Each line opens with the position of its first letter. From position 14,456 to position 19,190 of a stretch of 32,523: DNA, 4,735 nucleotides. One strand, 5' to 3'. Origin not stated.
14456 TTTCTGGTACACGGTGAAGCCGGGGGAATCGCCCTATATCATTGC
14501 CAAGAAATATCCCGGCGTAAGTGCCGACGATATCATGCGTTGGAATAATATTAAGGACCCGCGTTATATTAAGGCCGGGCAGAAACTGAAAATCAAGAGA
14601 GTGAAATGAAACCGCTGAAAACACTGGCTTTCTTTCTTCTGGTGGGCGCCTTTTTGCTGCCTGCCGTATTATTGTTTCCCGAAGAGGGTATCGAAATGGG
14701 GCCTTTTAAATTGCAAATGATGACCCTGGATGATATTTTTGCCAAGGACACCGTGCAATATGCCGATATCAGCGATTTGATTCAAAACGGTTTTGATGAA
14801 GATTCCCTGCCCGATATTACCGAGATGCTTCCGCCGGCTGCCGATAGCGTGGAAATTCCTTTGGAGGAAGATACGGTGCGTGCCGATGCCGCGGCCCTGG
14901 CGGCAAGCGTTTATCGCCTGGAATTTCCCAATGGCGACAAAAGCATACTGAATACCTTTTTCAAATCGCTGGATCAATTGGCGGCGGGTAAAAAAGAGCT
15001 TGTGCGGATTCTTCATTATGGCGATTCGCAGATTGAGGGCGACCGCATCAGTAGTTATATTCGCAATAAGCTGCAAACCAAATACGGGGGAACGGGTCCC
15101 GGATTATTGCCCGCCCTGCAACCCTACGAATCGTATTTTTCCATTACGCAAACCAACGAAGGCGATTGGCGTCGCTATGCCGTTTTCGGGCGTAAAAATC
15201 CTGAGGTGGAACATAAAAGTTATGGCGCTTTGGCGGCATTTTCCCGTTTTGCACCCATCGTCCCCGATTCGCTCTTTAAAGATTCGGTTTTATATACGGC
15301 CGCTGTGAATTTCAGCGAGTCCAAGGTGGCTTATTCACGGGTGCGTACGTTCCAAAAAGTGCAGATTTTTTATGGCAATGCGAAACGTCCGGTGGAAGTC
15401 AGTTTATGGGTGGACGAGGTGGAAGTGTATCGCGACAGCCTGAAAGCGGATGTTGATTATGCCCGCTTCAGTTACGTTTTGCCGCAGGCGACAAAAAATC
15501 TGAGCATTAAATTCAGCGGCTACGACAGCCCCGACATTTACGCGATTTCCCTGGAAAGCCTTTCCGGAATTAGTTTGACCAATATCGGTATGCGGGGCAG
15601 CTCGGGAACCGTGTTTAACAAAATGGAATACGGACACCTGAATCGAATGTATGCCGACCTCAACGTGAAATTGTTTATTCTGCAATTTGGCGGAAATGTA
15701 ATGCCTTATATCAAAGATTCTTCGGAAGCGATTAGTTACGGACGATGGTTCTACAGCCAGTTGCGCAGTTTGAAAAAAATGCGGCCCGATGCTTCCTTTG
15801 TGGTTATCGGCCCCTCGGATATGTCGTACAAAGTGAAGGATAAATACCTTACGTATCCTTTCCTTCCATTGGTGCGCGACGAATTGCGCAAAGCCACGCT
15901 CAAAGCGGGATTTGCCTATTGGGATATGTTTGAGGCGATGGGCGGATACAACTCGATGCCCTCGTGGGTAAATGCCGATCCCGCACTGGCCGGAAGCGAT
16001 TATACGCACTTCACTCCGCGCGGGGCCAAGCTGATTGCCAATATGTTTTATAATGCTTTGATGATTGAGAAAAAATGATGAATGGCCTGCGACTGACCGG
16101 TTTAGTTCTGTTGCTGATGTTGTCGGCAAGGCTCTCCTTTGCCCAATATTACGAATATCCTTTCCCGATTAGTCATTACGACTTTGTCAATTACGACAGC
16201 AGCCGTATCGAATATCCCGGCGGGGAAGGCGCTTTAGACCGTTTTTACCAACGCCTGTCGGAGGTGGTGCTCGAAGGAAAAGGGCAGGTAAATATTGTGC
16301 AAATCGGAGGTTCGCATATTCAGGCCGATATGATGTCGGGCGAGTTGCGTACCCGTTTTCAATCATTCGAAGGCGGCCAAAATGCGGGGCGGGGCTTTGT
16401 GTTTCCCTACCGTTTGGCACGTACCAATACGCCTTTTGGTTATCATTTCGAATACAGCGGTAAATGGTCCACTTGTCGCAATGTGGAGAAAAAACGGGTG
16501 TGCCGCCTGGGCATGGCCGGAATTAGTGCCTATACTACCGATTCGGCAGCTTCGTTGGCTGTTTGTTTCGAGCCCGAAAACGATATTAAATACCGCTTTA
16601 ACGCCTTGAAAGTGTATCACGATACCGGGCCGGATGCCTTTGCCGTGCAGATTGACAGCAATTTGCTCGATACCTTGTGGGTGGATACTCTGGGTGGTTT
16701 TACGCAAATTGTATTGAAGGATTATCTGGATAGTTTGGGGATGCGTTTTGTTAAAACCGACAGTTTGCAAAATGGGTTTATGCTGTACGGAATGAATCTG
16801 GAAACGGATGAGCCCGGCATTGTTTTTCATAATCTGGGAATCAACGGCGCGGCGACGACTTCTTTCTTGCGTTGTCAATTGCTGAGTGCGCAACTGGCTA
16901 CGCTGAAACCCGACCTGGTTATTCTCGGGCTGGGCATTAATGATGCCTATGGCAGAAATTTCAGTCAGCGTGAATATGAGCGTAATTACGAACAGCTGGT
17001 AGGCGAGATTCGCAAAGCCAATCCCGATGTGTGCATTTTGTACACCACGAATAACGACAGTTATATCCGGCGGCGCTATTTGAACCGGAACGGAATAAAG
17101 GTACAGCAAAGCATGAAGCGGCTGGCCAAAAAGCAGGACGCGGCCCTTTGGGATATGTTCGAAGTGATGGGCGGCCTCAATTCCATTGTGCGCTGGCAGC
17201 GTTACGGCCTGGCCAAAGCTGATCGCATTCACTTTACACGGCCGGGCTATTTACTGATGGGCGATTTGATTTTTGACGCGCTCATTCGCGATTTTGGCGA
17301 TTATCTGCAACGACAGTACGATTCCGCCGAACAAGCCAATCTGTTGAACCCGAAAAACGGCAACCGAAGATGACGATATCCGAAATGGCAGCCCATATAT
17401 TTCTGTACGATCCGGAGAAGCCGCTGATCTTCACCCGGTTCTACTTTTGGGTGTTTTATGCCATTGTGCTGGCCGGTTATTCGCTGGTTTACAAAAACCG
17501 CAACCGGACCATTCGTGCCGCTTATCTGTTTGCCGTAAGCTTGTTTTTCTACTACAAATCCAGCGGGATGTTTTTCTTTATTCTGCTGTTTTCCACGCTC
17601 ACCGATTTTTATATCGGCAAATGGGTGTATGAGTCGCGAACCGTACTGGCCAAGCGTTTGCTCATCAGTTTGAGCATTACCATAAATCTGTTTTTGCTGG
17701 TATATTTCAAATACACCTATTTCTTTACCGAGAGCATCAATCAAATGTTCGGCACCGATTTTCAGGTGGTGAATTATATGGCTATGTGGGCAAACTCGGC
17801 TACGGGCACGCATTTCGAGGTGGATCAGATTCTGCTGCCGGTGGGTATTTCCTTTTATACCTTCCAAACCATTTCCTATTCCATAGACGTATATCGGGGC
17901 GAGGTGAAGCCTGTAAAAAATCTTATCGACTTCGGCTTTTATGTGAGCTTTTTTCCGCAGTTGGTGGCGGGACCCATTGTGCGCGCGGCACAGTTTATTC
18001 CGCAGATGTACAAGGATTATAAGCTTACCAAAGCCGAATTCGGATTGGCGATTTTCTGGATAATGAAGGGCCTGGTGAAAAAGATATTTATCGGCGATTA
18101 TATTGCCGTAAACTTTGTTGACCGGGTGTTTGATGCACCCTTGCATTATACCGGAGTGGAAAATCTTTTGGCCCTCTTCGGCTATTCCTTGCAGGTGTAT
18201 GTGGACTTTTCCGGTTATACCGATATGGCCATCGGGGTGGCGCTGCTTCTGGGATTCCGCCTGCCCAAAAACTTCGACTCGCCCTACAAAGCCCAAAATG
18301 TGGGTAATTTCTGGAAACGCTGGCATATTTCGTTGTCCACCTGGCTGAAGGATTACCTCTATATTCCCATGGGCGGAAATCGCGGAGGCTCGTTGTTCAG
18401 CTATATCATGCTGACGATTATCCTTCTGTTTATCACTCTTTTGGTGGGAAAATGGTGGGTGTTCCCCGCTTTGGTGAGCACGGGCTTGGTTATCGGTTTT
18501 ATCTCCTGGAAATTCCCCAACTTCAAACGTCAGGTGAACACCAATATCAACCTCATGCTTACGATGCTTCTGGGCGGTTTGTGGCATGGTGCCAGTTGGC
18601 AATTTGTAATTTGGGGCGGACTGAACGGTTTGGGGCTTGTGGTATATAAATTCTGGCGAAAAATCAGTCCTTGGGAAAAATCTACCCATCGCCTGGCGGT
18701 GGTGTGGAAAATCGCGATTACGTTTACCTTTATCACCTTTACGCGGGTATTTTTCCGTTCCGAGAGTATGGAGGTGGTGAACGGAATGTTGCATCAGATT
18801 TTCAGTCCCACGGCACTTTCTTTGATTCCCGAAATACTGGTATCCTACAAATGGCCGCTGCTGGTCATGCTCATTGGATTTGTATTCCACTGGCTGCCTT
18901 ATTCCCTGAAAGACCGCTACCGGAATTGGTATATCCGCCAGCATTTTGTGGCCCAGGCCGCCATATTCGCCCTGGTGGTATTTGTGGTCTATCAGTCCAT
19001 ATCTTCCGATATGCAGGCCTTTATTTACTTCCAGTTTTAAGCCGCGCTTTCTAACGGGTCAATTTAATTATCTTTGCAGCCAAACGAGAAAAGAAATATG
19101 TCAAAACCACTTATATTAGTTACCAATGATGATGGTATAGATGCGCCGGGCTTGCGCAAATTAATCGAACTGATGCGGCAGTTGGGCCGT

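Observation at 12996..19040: Four translationally coupled genes: LysM/lytic-transglycosylase-like protein, two SGNH paralogs and an MBOAT acyltransferase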

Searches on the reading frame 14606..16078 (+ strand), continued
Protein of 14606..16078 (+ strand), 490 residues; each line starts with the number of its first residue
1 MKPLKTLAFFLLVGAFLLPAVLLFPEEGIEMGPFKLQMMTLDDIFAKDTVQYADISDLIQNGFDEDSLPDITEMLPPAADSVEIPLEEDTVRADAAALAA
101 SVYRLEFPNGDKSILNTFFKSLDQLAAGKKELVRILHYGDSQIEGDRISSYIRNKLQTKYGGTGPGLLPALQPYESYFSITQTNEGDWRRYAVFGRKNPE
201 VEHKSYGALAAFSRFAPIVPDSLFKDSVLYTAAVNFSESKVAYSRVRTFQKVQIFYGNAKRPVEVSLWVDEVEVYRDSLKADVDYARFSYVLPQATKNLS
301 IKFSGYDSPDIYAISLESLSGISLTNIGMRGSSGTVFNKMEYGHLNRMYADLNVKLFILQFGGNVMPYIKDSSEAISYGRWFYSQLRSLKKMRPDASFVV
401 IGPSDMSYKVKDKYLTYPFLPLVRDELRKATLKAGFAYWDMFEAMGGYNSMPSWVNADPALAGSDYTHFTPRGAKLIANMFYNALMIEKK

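Call 44: predict_structure(alignment_id=A1)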
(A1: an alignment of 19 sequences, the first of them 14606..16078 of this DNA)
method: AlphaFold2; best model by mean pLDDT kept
length: 490 residues; sequences in the alignment: 19
mean_pLDDT: 73.5   pTM: 0.70
mean pLDDT of the five models: 73.5, 71.9, 70.6, 70.4, 68.9
residues with pLDDT >= 90: 124; 70-90: 187; 50-70: 97; < 50: 82
segments of 3 or more residues with pLDDT < 50: 46-91, 190-198, 201-211, 329-339
pLDDT, mean of each block of 10 residues (from residue 1): 80 83 72 59 50 33 32 31 35 60 86 93 91 85 73 90 80 54 59 46 41 61 65 80 79 88 94 95 91 93 86 87 74 39 76 90 75 90 87 91 75 75 92 94 72 70 75 84 87
secondary structure, 60 per line:
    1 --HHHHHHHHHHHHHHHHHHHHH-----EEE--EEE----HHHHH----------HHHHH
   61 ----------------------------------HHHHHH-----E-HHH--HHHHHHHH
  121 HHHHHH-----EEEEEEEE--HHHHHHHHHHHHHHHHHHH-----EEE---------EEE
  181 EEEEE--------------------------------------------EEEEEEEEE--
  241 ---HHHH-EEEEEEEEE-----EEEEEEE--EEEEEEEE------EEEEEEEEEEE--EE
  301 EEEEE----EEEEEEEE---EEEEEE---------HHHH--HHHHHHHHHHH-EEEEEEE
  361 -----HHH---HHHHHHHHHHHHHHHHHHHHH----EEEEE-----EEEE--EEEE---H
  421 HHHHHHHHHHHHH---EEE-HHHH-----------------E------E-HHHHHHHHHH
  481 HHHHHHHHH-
elements in order: H3-23 E29-31 E34-36 H41-45 H56-60 H95-100 H113-126 E132-139 H142-160 E166-168 E178-185 E230-238 H244-247 E249-257 E263-269 E272-279 E286-296 E299-305 E310-317 E321-326 H336-339 H342-352 E354-360 H372-392 E397-401 E407-410 E413-416 H420-433 E437-439 H441-444 H471-489

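Call 46: fold_search(model_id=the predicted structure, library=pdb)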
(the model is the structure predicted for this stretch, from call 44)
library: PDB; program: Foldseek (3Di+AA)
matches with E <= 10: 1533; with E <= 0.001: 50
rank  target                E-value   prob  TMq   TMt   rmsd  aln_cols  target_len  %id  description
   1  4k3u_B                1.9e-19  1.00  0.56  0.77   5.7       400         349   20  Peptidoglycan O-acetylesterase in action, 30 min (released 2014-09-03)
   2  4k3u_A                6.0e-19  1.00  0.57  0.77   5.6       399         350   20  Peptidoglycan O-acetylesterase in action, 30 min (released 2014-09-03)
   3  8gld_A                1.9e-16  1.00  0.56  0.72   5.3       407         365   13  Crystal structure of the peptidoglycan O-acetylesterase Ape1 (amino acids 22-392) from Campylobacter jejuni (released 2024-03-27)
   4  8gkd_C                2.2e-16  1.00  0.55  0.73   5.3       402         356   14  Crystal structure of the peptidoglycan O-acetylesterase Ape1 (amino acids 41-392) from Campylobacter jejuni (released 2024-03-20)
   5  8gkd_A                2.4e-16  1.00  0.54  0.72   6.6       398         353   14  Crystal structure of the peptidoglycan O-acetylesterase Ape1 (amino acids 41-392) from Campylobacter jejuni (released 2024-03-20)
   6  7toh_A                8.0e-08  1.00  0.32  0.39   7.7       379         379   13  Crystal structure of carbohydrate esterase PbeAcXE, in complex with MeGlcpA-Xylp (released 2022-04-13)
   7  7tog                  6.8e-07  1.00  0.32  0.40   7.7       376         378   13  Crystal structure of carbohydrate esterase PbeAcXE, apoenzyme (released 2022-04-13)
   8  2waa                  9.1e-07  1.00  0.21  0.29  13.6       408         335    9  Structure of a family two carbohydrate esterase from Cellvibrio japonicus (released 2009-03-24)
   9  4xvh                  2.3e-06  1.00  0.22  0.31  11.3       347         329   12  Crystal structure of a Corynascus thermopiles (Myceliophthora fergusii) carbohydrate esterase family 2 (CE2) enzyme plus (released 2015-02-11)
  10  3skv_B                2.6e-06  1.00  0.25  0.35  11.5       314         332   13  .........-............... SsfX3 from a Tetracycline Biosynthetic Pathway (released 2011-10-05)
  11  2o14                  2.7e-06  1.00  0.27  0.35  12.1       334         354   12  X-Ray Crystal Structure of Protein YXIM_BACsu from Bacillus subtilis. Northeast Structural Genomics Consortium Target SR (released 2006-12-12)
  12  2wab_A                2.7e-06  1.00  0.22  0.31  11.2       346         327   10  Structure of an active site mutant of a family two carbohydrate esterase from Clostridium thermocellum in complex with (released 2009-03-24)
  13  3u37_B                4.1e-06  1.00  0.21  0.26  14.2       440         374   10  An Acetyl Xylan Esterase (Est2A) from the Rumen Bacterium Butyrivibrio proteoclasticus. (released 2013-02-13)
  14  2wao_A                6.5e-06  1.00  0.23  0.32  10.2       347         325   10  Structure of a family two carbohydrate esterase from Clostridium thermocellum in complex with cellohexaose (released 2009-10-06)
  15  4dev_A                7.7e-06  1.00  0.21  0.27  11.2       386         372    9  An Acetyl Xylan Esterase (Est2A) from the Rumen Bacterium Butyrivibrio proteoclasticus. (released 2013-02-13)
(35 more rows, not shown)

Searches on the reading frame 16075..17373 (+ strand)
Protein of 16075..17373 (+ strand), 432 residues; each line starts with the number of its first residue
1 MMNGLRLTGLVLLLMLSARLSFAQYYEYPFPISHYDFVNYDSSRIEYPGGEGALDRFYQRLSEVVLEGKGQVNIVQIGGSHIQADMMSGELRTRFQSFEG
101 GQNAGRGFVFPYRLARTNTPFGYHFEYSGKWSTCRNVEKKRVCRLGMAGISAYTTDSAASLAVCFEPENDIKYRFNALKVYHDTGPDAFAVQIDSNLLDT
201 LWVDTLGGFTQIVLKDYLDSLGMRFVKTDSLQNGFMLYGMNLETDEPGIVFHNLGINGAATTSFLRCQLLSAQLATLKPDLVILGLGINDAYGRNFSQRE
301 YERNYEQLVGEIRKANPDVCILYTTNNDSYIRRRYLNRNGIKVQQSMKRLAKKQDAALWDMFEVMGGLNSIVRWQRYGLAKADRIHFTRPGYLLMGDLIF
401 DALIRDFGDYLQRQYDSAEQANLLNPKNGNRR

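Call 4: search_protein_families(library=pfam, proteins=[window:16075-17373:+], max_evalue=0.01)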
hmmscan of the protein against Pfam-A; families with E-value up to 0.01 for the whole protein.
window:16075-17373:+ (432 aa): 4 families
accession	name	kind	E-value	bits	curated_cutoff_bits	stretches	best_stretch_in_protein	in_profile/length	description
PF13472.12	Lipase_GDSL_2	-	4.2e-19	70.1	32.9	1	248-392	32-176/178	GDSL-like Lipase/Acylhydrolase family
PF00657.28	Lipase_GDSL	-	4e-08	34.1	23.6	1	244-399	31-208/208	GDSL-like Lipase/Acylhydrolase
PF25182.1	NonGDSL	-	0.00028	20.7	80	1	267-366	83-177/220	Non-GDSL lipase-like family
PF04311.20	DUF459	-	0.0015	18.4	27.2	1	270-400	51-195/197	Protein of unknown function (DUF459)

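Call 5: search_protein_families(library=ncbifam, proteins=[window:16075-17373:+], max_evalue=0.01)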
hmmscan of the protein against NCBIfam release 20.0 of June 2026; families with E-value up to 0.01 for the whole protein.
window:16075-17373:+ (432 aa): 3 families
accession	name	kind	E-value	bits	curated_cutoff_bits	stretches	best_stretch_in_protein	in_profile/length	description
NF042968.1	AcxylEst_AxeA1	equivalog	0.0004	18.8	700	1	276-366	341-434/459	acetylxylan esterase AxeA1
NF007819.1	PRK10528.1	equivalog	0.0029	17.3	270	1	246-337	62-149/210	multifunctional acyl-CoA thioesterase I/protease I/lysophospholipase L1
NF007820.0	PRK10529.1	equivalog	0.0082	15.6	325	0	274-298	41-65/225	two-component system response regulator KdpE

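Call 9: search_solved_structures(query=window:16075-17373:+, max_evalue=10, show_alignments=2)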
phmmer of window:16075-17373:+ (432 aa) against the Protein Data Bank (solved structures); distinct sequences matched with E-value up to 10: 13.
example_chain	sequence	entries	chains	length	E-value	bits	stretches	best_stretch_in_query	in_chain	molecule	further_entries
4k3u_A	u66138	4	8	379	6.2e-20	74.6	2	240-403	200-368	GDSL-like Lipase/Acylhydrolase family protein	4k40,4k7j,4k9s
8gkd_A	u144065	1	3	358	9.4e-09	37.8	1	229-403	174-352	SGNH hydrolase-type esterase domain-containing protein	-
8gld_A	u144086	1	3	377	1e-08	37.6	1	229-403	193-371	SGNH hydrolase-type esterase domain-containing protein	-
1yzf_A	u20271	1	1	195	0.00062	21.9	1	251-400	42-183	lipase/acylhydrolase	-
4l85_A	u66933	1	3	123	0.5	12.4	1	272-299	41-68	KDP operon transcriptional regulatory protein KdpE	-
1zh2_A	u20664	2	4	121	0.72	11.8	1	272-299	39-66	KDP operon transcriptional regulatory protein kdpE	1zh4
6lfb_A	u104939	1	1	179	0.95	11.4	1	263-362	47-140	Acyl-CoA thioesterase I also functions as protease I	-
6lfc_A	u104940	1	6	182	1.2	11.1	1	263-361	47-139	Acyl-CoA thioesterase I also functions as protease I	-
1jrl_A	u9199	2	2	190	1.4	10.8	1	263-335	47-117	Acyl-CoA Thioesterase I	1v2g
5tic_A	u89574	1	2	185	1.7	10.6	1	263-335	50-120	Acyl-CoA thioesterase I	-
9ge8_T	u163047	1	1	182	1.7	10.6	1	263-335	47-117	Thioesterase 1/protease 1/lysophospholipase L1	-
5tid_A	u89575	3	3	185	1.8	10.5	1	263-335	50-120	Acyl-CoA thioesterase I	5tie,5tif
1ivn_A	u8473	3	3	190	1.9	10.5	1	263-335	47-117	Thioesterase I | Acyl-CoA thioesterase I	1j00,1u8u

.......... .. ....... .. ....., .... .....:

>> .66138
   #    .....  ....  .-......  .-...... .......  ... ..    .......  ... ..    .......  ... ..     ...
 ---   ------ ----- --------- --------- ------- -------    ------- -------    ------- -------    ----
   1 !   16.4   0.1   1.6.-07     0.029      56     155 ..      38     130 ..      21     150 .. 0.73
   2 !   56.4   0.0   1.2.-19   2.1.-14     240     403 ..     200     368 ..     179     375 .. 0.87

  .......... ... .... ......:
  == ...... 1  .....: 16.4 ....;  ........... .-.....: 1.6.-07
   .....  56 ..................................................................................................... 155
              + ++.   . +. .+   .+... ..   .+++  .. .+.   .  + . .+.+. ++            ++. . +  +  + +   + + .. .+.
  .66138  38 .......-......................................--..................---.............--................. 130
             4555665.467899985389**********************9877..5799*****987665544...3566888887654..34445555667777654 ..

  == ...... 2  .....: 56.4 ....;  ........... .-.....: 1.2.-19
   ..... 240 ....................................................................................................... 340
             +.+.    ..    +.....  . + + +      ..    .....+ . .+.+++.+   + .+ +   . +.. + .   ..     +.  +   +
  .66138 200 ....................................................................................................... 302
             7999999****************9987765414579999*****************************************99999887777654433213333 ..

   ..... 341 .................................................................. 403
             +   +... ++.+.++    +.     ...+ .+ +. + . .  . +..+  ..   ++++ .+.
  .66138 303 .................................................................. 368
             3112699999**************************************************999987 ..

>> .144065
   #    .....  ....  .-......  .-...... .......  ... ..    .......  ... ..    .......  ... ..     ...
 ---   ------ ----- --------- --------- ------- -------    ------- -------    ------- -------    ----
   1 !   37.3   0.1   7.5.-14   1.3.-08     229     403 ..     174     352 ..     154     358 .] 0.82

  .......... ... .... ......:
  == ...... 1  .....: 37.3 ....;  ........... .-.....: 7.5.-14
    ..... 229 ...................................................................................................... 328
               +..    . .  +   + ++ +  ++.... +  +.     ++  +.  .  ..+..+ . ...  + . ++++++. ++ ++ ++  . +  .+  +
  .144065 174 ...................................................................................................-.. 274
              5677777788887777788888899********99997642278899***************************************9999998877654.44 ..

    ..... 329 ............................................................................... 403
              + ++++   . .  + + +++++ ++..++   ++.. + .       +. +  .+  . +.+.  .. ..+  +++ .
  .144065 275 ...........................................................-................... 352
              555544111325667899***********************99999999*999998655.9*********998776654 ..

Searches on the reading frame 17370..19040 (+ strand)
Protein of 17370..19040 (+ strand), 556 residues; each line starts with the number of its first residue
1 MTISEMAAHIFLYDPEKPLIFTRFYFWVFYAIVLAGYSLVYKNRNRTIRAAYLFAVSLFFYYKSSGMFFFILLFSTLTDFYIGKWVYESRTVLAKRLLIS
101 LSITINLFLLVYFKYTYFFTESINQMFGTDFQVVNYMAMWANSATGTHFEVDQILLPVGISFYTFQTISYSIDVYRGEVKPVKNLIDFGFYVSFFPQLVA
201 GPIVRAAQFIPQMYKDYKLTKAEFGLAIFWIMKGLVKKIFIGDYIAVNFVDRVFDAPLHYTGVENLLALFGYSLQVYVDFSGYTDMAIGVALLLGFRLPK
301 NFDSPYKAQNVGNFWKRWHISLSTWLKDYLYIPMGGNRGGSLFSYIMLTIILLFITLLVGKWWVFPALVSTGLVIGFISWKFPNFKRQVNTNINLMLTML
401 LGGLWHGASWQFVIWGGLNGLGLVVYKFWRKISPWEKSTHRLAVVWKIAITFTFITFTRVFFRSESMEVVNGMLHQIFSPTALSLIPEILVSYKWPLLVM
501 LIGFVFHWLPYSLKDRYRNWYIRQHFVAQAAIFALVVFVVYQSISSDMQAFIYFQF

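Call 4: search_protein_families(library=pfam, proteins=[window:17370-19040:+], max_evalue=0.01)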
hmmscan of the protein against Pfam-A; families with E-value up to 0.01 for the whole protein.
window:17370-19040:+ (556 aa): 1 family
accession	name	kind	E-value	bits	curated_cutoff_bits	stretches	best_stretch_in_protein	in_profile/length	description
PF03062.24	MBOAT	-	1.8e-22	80.5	27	2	184-354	80-269/337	MBOAT, membrane-bound O-acyltransferase family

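Call 5: search_protein_families(library=ncbifam, proteins=[window:17370-19040:+], max_evalue=0.01)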
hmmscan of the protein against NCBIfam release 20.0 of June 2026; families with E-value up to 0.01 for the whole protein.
window:17370-19040:+ (556 aa): 1 family
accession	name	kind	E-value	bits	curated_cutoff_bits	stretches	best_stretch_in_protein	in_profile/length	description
TIGR04091.1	LTA_dltB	equivalog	6.6e-42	144.1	375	2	76-332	59-284/380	D-alanyl-lipoteichoic acid biosynthesis protein DltB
